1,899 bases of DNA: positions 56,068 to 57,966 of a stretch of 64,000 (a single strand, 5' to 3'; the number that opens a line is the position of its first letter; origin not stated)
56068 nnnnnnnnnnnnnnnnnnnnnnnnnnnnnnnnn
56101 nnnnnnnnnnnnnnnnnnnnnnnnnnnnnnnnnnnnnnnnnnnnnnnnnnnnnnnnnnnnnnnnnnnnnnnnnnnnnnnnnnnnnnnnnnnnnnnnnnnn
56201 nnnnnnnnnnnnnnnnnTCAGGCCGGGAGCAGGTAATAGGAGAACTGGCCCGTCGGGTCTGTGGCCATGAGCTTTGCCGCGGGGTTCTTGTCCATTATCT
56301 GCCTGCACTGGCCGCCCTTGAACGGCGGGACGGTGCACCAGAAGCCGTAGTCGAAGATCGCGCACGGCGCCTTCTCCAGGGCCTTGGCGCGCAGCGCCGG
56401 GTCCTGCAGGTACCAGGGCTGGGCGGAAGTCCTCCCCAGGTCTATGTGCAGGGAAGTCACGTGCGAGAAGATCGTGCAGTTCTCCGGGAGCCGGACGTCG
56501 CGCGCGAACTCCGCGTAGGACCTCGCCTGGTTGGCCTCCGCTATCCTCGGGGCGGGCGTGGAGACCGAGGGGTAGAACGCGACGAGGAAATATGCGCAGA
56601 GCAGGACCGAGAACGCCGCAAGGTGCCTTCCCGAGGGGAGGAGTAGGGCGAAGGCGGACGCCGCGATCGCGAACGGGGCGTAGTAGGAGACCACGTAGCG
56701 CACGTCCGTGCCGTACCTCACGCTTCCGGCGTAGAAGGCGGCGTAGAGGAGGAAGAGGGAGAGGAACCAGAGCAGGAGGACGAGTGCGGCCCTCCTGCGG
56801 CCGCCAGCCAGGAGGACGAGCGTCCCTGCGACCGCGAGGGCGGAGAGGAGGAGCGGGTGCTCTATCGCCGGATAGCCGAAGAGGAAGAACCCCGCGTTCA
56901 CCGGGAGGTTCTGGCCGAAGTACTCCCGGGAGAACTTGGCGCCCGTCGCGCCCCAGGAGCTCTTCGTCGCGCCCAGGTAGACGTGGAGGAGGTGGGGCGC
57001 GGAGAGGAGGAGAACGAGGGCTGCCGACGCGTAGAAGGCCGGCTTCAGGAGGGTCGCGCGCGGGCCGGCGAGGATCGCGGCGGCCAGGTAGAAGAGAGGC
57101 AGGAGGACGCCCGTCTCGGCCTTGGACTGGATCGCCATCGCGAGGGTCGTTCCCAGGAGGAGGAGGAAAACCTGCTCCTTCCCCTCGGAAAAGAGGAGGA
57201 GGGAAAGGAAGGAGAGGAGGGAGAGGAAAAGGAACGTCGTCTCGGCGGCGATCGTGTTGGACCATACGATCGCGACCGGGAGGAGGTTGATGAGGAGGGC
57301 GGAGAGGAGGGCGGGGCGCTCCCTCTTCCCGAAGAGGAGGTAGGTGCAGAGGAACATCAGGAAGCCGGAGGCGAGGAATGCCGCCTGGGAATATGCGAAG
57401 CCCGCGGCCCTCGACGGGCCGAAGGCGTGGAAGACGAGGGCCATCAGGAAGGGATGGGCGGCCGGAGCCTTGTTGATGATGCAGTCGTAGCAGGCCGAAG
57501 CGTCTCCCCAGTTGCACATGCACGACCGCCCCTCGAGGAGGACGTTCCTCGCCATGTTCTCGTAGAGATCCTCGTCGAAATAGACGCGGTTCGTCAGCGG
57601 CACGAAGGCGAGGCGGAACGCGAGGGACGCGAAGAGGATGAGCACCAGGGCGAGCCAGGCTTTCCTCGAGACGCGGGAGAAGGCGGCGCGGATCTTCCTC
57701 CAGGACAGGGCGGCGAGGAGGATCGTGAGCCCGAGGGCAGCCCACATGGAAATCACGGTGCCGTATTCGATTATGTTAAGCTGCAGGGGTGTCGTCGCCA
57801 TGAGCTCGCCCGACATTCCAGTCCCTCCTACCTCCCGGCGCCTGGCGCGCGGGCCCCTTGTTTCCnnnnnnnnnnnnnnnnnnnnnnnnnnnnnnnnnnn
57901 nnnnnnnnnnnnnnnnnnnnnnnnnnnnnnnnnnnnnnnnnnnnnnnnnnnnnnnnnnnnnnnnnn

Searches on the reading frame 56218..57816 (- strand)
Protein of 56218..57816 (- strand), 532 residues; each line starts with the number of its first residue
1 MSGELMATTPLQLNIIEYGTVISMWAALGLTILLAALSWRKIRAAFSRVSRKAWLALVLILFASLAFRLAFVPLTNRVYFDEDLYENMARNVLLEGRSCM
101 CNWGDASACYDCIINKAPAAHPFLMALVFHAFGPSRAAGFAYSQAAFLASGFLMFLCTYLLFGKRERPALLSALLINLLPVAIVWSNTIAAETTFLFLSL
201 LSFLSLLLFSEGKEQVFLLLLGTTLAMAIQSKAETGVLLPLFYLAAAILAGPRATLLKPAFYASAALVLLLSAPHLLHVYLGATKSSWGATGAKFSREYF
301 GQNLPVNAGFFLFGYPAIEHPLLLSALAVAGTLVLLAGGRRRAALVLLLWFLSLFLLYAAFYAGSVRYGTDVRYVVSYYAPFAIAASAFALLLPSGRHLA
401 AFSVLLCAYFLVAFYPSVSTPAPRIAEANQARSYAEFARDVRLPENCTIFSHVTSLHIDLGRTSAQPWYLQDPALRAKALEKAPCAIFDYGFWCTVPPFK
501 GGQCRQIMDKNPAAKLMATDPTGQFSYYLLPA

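Call 76: search_protein_families(library=pfam, proteins=[window:56218-57816:-], max_evalue=0.00001)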
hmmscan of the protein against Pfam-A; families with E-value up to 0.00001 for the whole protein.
window:56218-57816:- (532 aa): 1 family
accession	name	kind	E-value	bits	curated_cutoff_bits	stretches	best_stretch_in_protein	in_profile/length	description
PF13231.12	PMT_2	-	4.2e-12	47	26.1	1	118-277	3-159/160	Dolichyl-phosphate-mannose-protein mannosyltransferase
